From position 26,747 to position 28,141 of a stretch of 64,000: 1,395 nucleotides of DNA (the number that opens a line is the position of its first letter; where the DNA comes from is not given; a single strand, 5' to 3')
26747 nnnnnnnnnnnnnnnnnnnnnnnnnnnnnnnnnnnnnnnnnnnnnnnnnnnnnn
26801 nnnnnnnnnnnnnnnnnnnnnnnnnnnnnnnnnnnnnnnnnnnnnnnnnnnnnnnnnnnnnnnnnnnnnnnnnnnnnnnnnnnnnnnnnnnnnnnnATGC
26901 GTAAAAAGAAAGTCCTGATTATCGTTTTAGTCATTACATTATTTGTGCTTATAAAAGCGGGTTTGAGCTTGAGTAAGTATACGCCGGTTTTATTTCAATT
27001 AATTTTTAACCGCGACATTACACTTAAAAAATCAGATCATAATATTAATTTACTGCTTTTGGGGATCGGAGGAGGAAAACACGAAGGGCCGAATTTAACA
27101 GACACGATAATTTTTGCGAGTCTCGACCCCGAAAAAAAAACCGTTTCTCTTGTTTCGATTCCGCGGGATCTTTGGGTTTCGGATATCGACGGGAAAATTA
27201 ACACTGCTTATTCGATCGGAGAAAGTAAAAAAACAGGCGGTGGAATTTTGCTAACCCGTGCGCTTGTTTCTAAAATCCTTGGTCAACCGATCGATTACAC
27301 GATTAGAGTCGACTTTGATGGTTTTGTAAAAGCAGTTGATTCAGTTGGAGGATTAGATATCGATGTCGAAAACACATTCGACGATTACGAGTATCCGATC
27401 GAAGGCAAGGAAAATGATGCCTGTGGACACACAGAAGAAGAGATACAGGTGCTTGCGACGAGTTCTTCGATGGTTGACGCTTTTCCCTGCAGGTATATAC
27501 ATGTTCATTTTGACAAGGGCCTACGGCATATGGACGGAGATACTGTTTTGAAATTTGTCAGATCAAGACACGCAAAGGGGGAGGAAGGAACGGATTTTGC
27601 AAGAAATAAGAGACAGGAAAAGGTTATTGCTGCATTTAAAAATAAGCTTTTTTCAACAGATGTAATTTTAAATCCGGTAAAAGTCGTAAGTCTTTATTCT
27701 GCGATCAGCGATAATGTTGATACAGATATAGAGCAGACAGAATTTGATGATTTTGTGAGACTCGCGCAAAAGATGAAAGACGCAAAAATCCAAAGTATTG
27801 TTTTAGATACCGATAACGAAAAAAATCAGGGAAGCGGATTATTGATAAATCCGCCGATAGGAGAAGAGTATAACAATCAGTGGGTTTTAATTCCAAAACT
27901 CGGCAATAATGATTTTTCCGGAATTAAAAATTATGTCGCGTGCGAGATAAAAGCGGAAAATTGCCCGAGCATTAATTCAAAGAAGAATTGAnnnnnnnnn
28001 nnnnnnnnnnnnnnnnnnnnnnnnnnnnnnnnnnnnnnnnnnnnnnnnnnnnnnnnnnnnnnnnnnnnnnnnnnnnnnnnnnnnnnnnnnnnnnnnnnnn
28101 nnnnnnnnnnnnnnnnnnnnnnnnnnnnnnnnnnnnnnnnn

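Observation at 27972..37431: Long co-directional operon fusing T4P inner-membrane components (pilN-pilO) to a surface protein, a Glf-like FAD enzyme, two GT-C transferases and a DUF2298-like protein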

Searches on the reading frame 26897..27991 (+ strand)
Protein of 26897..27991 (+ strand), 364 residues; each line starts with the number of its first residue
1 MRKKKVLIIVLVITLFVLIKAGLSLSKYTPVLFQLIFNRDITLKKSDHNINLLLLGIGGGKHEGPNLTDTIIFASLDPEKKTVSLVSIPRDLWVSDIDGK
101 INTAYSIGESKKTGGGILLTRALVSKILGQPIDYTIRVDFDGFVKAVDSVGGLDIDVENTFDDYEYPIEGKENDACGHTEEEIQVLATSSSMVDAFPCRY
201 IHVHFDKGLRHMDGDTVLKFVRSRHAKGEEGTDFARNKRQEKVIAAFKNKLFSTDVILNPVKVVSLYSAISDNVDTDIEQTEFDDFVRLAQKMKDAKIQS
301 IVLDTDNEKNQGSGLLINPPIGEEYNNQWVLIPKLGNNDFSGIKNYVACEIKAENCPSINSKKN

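Call 9: search_protein_families(library=pfam, proteins=[window:26897-27991:+], max_evalue=0.001)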
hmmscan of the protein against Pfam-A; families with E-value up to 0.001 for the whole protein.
window:26897-27991:+ (364 aa): 1 family
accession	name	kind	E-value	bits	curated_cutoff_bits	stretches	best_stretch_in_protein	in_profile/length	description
PF03816.19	LytR_cpsA_psr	-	5.5e-34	117.9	24.6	1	68-251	2-148/150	LytR_cpsA_psr family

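Call 47: search_protein_families(library=ncbifam, proteins=[window:26897-27991:+], max_evalue=0.001)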
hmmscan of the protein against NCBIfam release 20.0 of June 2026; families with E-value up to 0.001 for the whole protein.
window:26897-27991:+ (364 aa): 4 families
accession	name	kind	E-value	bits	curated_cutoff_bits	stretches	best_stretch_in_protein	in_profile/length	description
TIGR00350.1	lytR_cpsA_psr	domain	2.9e-28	99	62.3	2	68-167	3-102/152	LCP family glycopolymer transferase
NF006897.1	PRK09379.1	equivalog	2.8e-25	89.2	441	2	40-162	51-168/298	polyisoprenyl-teichoic acid--peptidoglycan teichoic acid transferase TagU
NF047591.1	ligase_LytR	equivalog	2.5e-17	63.2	450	2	45-174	53-186/336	glycopolymer--peptidoglycan transferase LytR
NF051849.1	LCP_trans_Cps2A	equivalog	7.2e-16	58.4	650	2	196-287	332-418/477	LCP family glycopolymer transferase CpsA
